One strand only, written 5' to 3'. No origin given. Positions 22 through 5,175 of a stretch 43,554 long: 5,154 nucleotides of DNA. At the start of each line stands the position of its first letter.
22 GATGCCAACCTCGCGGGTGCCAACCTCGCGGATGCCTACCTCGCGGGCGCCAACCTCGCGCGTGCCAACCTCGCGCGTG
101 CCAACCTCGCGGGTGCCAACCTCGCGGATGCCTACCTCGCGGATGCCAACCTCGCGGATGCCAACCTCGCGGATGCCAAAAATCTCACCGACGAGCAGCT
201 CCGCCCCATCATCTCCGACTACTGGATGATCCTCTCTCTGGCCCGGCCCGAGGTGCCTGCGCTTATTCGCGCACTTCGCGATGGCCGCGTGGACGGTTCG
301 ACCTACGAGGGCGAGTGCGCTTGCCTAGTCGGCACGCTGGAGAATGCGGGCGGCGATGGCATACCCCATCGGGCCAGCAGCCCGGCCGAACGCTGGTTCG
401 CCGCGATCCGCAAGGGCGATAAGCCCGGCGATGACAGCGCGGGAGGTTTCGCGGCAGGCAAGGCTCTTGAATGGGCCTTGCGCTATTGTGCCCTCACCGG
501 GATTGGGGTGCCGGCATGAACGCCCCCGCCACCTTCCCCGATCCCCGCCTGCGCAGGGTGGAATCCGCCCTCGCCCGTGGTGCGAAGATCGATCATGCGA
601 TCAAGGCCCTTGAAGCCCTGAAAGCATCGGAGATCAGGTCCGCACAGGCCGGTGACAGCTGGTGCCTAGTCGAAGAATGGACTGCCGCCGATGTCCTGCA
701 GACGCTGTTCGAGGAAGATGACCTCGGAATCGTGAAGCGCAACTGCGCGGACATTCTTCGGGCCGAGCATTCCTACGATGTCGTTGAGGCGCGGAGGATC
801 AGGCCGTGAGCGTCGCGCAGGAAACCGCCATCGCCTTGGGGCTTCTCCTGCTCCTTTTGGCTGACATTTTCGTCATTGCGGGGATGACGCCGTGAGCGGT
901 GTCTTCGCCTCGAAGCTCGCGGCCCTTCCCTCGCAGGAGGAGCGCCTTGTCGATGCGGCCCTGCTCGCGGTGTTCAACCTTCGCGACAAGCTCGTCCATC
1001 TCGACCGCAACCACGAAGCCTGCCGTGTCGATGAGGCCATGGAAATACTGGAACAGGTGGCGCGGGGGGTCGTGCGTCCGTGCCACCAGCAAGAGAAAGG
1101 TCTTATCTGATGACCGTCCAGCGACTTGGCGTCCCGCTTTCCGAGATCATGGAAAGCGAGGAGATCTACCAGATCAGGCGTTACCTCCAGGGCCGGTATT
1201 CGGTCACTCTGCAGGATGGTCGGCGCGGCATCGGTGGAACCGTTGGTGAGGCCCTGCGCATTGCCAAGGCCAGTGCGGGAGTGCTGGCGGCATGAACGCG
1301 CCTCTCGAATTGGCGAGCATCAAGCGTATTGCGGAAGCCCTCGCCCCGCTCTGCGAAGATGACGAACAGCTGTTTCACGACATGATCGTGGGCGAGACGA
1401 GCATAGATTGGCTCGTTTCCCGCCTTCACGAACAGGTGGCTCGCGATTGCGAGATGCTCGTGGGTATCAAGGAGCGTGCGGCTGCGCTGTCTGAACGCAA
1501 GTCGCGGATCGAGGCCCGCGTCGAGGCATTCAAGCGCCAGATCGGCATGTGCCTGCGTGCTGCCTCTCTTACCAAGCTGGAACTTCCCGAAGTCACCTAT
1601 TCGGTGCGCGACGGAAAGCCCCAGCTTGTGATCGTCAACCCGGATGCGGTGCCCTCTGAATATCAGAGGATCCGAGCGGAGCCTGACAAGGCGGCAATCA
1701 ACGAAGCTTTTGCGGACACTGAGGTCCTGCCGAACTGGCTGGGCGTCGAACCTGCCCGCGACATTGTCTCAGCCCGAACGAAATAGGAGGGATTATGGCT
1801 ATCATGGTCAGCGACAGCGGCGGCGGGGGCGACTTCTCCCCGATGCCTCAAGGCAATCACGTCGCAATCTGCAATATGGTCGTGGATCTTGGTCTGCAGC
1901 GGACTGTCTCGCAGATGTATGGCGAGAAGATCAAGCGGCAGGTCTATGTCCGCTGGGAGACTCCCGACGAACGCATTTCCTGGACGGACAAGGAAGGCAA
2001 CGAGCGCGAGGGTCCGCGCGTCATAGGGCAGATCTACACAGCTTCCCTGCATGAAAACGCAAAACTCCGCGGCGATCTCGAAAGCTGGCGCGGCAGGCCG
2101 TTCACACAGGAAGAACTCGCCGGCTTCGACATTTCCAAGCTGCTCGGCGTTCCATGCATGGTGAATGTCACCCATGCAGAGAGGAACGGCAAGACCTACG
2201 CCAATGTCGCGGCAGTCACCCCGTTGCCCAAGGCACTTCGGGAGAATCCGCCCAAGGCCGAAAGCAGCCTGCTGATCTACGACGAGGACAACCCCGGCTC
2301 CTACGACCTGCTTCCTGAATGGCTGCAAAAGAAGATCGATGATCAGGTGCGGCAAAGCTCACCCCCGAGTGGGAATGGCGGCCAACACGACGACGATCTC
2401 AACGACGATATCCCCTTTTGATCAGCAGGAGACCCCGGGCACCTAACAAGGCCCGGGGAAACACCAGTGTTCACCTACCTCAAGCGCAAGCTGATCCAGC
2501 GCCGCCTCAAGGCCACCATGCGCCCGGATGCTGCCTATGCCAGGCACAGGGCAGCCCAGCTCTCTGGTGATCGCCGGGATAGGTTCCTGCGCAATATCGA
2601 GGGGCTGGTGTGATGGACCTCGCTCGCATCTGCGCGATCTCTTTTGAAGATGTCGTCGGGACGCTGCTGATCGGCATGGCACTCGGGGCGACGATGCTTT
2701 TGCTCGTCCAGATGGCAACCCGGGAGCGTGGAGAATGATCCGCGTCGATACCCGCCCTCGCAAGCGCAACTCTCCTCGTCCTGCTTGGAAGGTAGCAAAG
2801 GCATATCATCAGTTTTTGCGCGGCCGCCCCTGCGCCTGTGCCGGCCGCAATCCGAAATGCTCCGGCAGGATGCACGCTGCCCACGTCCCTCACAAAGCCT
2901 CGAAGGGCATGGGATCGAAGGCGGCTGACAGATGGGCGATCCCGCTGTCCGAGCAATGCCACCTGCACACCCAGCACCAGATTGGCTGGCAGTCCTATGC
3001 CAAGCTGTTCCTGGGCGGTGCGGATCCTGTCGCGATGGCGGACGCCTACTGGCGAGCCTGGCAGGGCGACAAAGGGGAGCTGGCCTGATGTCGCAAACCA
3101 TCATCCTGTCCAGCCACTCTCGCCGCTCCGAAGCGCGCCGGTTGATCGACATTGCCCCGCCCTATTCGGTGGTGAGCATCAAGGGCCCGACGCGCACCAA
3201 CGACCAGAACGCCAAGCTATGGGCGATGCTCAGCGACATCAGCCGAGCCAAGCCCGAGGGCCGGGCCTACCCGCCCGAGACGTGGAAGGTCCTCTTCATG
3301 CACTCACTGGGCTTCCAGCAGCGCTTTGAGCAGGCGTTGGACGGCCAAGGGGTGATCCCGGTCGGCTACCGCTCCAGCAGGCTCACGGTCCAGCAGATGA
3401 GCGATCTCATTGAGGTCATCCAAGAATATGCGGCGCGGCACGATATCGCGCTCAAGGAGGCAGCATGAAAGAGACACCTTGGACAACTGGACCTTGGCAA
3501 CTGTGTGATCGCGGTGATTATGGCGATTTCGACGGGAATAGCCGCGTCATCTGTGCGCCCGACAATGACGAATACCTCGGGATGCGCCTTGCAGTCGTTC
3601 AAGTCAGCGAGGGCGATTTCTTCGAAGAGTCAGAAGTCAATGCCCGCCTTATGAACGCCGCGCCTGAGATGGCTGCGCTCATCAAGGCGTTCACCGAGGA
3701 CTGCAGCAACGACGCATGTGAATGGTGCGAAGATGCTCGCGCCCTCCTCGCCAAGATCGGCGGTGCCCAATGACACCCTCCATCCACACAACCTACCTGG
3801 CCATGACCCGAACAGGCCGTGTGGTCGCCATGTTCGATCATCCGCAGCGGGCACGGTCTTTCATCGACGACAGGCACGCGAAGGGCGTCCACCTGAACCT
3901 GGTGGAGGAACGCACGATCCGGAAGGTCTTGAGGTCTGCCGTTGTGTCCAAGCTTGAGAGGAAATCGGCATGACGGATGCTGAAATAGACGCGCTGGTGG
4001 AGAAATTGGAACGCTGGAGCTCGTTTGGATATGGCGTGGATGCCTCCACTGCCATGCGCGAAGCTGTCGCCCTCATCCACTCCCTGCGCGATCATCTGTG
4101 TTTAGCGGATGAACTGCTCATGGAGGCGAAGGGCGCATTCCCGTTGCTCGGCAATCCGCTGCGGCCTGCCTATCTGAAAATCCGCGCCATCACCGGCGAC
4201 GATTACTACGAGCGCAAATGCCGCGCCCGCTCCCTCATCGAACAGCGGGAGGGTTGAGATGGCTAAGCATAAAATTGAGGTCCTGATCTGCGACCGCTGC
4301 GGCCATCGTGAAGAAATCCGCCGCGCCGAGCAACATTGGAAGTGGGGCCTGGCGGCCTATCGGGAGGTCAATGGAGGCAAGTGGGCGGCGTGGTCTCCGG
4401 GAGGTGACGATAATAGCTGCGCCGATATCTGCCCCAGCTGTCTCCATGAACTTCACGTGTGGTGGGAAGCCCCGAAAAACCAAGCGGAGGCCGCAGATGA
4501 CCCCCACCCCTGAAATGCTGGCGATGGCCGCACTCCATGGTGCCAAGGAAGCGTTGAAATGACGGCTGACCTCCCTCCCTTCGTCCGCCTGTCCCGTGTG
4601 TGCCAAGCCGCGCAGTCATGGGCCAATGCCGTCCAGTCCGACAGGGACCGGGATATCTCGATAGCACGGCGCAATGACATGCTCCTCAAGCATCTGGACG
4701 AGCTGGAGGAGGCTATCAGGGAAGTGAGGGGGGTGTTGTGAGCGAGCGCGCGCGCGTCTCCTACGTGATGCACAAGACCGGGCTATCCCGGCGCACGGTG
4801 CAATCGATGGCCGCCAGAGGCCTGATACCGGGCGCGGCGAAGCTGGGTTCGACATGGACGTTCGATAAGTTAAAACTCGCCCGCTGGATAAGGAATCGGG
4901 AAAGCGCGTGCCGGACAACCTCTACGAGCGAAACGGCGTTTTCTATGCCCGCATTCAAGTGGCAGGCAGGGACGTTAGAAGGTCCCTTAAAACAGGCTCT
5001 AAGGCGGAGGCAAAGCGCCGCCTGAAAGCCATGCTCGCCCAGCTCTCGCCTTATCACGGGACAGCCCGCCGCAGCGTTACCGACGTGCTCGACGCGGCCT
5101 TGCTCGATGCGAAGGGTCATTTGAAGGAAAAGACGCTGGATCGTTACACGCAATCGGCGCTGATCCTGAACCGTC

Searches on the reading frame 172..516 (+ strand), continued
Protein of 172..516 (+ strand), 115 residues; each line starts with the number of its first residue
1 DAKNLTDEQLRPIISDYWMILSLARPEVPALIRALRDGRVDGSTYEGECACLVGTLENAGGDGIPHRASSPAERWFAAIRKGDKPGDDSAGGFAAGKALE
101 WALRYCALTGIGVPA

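Call 57: find_related_loci(query=A2, collection=genome_contigs, flank=4000)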
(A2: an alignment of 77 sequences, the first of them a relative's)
Query A2 (200 aa) in genome_contigs; peptide patterns used: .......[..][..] (x = any residue, [..] = any of these).
59 stretches matched a pattern; 54 encode a relative of the query (tblastn E <= 1e-3); 54 distinct loci.
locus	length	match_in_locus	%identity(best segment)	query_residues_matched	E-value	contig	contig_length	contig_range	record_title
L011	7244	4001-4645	80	1-200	3e-106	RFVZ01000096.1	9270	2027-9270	MAG: Betaproteobacteria bacterium isolate WB5_2B_315 contig_100_95, whole genome shotgun sequence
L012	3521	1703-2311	62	1-200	4e-74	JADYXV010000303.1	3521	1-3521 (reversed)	MAG: Novosphingobium sp. isolate SJ501 c_000001377952, whole genome shotgun sequence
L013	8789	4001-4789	49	5-199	3e-66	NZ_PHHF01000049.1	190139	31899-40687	Sphingomonas fennica strain K101 scaffold13, whole genome shotgun sequence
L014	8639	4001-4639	54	5-194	9e-65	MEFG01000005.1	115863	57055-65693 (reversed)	MAG: Sphingomonas sp. SCN 67-18 ABS87_C0005, whole genome shotgun sequence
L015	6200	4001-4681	52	1-194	7e-64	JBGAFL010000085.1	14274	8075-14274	MAG: Methylobacterium sp. isolate MAG_AAO_H125.74 AAOH125-74_opera_contig_7424, whole genome shotgun sequence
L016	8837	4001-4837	45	1-194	4e-58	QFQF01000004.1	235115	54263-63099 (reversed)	MAG: Sphingobium sp. isolate S2_005_001_R2_25 S2_005_001_R2_scaffold_35, whole genome shotgun sequence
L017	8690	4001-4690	44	5-191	2e-49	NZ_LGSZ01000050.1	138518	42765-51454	Bosea vaviloviae strain SD260 contig_15, whole genome shotgun sequence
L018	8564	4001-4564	51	5-194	2e-48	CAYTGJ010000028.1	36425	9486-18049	MAG TPA_asm: uncultured Chitinophagaceae bacterium isolate SRP344714_co2_352 genome assembly, contig: NODE_2759_length_3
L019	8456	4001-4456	60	45-188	6e-48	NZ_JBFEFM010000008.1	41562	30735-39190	Parasphingorhabdus sp. JC815 8, whole genome shotgun sequence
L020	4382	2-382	66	71-199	3e-48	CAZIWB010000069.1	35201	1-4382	MAG TPA_asm: uncultured Cellvibrionaceae bacterium isolate SRP193066_co1_141 genome assembly, contig: NODE_1384_length_3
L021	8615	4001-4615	48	5-196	8e-45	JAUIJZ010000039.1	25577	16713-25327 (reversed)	MAG: Alphaproteobacteria bacterium isolate Co_bin.338 NODE_11102_length_25577_cov_1.060511, whole genome shotgun sequenc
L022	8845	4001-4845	55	5-196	8e-41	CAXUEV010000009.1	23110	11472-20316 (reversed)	MAG TPA_asm: uncultured Sphingomonadaceae bacterium isolate public_ERR4179391_metawrap_bin.5 genome assembly, contig: pu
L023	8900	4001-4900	56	5-191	1e-41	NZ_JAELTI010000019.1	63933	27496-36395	Bosea sp. ASV33 NODE_19_length_63933_cov_20.331144, whole genome shotgun sequence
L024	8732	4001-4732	56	46-189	3e-38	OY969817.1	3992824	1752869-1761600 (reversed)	MAG: uncultured Solirubrobacterales bacterium isolate MFD10113.bin.c.1 genome assembly, chromosome: 1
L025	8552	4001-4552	46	6-188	1e-36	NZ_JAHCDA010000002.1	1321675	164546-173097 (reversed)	Roseococcus pinisoli strain XZZS9 seq2, whole genome shotgun sequence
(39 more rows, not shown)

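Call 72: search_protein_families(library=ncbifam, proteins=[P0007, window:175-516:+, P0002, P0223], max_evalue=0.1)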
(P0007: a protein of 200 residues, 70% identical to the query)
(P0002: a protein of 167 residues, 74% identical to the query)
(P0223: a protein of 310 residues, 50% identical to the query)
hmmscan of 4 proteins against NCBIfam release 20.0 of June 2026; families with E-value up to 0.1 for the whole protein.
P0007 (200 aa): 7 families
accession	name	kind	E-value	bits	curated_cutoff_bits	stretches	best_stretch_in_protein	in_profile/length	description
NF052603.1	penta_Alr5209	equivalog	1.2e-12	47.9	125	1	44-99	41-96/113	Alr5209 family pentapeptide repeat protein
NF047416.1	penta_HetL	equivalog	1.4e-09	37.8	260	1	14-97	46-129/218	heterocyst differentiation pentapeptide repeat protein HetL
NF000349.1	mfpA_AE000516.2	equivalog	1.5e-06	28.2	360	1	45-100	96-151/183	pentapeptide repeat protein MfpA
NF011743.0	PRK15196.1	equivalog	3.8e-06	26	354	1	44-94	150-200/350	type III secretion system effector PipB2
NF011744.0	PRK15197.1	equivalog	0.00046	19.4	274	1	45-109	198-261/291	SPI-2 type III secretion system effector PipB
NF000420.1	penta_rpt_QnrB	exception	0.035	14.1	460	1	52-106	55-108/214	QnrB family quinolone resistance pentapeptide repeat protein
NF033375.2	penta_rpt_QnrE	exception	0.057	13.4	480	0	51-107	54-109/214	QnrE family quinolone resistance pentapeptide repeat protein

window:175-516:+ (114 aa): 0 families

P0002 (167 aa): 0 families

P0223 (310 aa): 17 families
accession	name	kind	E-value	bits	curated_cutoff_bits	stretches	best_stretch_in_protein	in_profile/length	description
NF052603.1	penta_Alr5209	equivalog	3e-30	104.6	125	2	47-125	17-95/113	Alr5209 family pentapeptide repeat protein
NF047416.1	penta_HetL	equivalog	6.1e-30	104.3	260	2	105-183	50-126/218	heterocyst differentiation pentapeptide repeat protein HetL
NF011743.0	PRK15196.1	equivalog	6.4e-29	100.9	354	2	53-176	152-275/350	type III secretion system effector PipB2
NF011744.0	PRK15197.1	equivalog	1.9e-24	86.4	274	2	46-121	177-252/291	SPI-2 type III secretion system effector PipB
NF033086.2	penta_rpt_Qnr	equivalog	1.6e-23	83.6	240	2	47-175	50-183/211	Qnr family pentapeptide repeat protein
NF000420.1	penta_rpt_QnrB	exception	5.8e-15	55.9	460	2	46-176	52-187/214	QnrB family quinolone resistance pentapeptide repeat protein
NF000056.3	penta_rpt_QnrS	exception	1.3e-14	54.4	460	2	47-155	76-184/218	QnrS family quinolone resistance pentapeptide repeat protein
NF000071.4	penta_rpt_QnrA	exception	6.8e-14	52.2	450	2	46-131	70-160/218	QnrA family quinolone resistance pentapeptide repeat protein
NF000349.1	mfpA_AE000516.2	equivalog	3.6e-13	49.7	360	2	102-168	91-157/183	pentapeptide repeat protein MfpA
NF038182.1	penta_rpt_SmQnr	exception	7.6e-13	48.8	460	2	47-121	124-198/215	SmQnr family pentapeptide repeat protein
NF012152.0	penta_rpt_QnrC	exception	4.3e-12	46.5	500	2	45-131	74-160/221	QnrC family quinolone resistance pentapeptide repeat protein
NF000139.2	penta_rpt_QnrD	exception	2e-11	44.3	425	1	54-166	85-197/214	QnrD family quinolone resistance pentapeptide repeat protein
NF033375.2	penta_rpt_QnrE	exception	2.7e-11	43.9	480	2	11-117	58-163/214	QnrE family quinolone resistance pentapeptide repeat protein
NF012151.0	penta_rpt_QnrAS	exception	6.1e-11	42.8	490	2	56-167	55-181/218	QnrAS family quinolone resistance pentapeptide repeat protein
NF000421.1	penta_rpt_QnrVC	exception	4.3e-10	39.9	460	1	50-169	49-168/218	QnrVC family quinolone resistance pentapeptide repeat protein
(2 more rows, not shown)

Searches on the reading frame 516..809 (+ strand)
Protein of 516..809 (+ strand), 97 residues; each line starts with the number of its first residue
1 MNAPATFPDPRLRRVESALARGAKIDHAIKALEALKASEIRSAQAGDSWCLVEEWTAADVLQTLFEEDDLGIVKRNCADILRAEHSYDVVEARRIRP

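Call 16: search_protein_families(library=phrogs, proteins=[window:516-809:+], max_evalue=0.001)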
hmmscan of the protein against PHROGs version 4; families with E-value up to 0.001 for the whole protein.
window:516-809:+ (97 aa): 0 families

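Call 21: find_encoding_contigs(protein=window:516-809:+, flank=4000, max_places=6)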
Protein window:516-809:+ (97 aa): 2 contigs read that carry it; 2 places shown.
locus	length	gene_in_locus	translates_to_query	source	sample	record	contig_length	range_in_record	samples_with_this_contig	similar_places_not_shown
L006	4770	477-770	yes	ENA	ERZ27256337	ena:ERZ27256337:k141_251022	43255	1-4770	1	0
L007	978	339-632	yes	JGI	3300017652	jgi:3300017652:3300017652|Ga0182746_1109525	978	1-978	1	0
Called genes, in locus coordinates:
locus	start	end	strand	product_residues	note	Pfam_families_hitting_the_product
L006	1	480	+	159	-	?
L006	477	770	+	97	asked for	-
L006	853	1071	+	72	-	-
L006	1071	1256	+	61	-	-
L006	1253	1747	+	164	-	PF05565:Sipho_Gp157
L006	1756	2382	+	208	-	-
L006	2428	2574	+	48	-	-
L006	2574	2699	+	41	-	-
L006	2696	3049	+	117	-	PF06147:DUF968 (weak)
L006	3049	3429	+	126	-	PF05772:NinB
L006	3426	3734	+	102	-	PF27050:Phage_P22_Y8K6 (weak)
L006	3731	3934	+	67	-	-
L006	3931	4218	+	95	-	-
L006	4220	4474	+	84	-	-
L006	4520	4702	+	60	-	-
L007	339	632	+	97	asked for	-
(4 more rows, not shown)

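Call 72: search_protein_families(library=ncbifam, proteins=[window:516-809:+], max_evalue=0.1)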
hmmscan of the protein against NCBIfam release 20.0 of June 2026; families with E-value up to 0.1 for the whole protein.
window:516-809:+ (97 aa): 0 families

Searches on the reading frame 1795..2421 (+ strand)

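Call 16: search_protein_families(library=phrogs, proteins=[window:1795-2421:+], max_evalue=0.001)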
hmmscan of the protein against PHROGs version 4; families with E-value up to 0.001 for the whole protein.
window:1795-2421:+ (208 aa): 2 families
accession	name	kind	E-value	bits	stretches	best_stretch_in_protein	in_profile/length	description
phrog_862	-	unknown function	4.2e-09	37.6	1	8-167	25-188/276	-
phrog_6599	-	unknown function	1.5e-05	25.9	1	15-167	18-173/245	-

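Call 64: search_protein_families(library=pfam, proteins=[window:1795-2421:+], max_evalue=0.01)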
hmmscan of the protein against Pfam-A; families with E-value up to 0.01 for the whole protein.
window:1795-2421:+ (208 aa): 0 families

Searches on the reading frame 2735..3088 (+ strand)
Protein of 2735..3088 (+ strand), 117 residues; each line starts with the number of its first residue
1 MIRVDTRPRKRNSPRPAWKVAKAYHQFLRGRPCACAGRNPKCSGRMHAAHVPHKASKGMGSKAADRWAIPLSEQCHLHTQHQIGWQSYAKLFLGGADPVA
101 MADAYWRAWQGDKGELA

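Call 64: search_protein_families(library=pfam, proteins=[window:2735-3088:+], max_evalue=0.01)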
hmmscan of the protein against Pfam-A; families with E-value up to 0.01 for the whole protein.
window:2735-3088:+ (117 aa): 1 family
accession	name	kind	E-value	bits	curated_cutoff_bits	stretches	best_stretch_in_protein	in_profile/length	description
PF06147.18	DUF968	-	4.8e-07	30.4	27.8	1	14-80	82-143/171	Protein of unknown function (DUF968)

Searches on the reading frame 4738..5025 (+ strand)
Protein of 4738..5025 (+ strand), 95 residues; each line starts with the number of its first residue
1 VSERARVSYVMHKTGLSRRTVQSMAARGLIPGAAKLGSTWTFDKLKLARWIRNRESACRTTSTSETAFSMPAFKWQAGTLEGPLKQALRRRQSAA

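Call 64: search_protein_families(library=pfam, proteins=[window:4738-5025:+], max_evalue=0.01)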
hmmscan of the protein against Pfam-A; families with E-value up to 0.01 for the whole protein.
window:4738-5025:+ (95 aa): 2 families
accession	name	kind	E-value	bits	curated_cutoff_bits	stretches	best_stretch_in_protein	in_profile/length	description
PF12728.13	HTH_17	-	2.4e-07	31.3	27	1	10-54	7-50/51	Helix-turn-helix domain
PF00253.27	Ribosomal_S14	-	0.0022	18.1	27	1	9-35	26-52/54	Ribosomal protein S14p/S29e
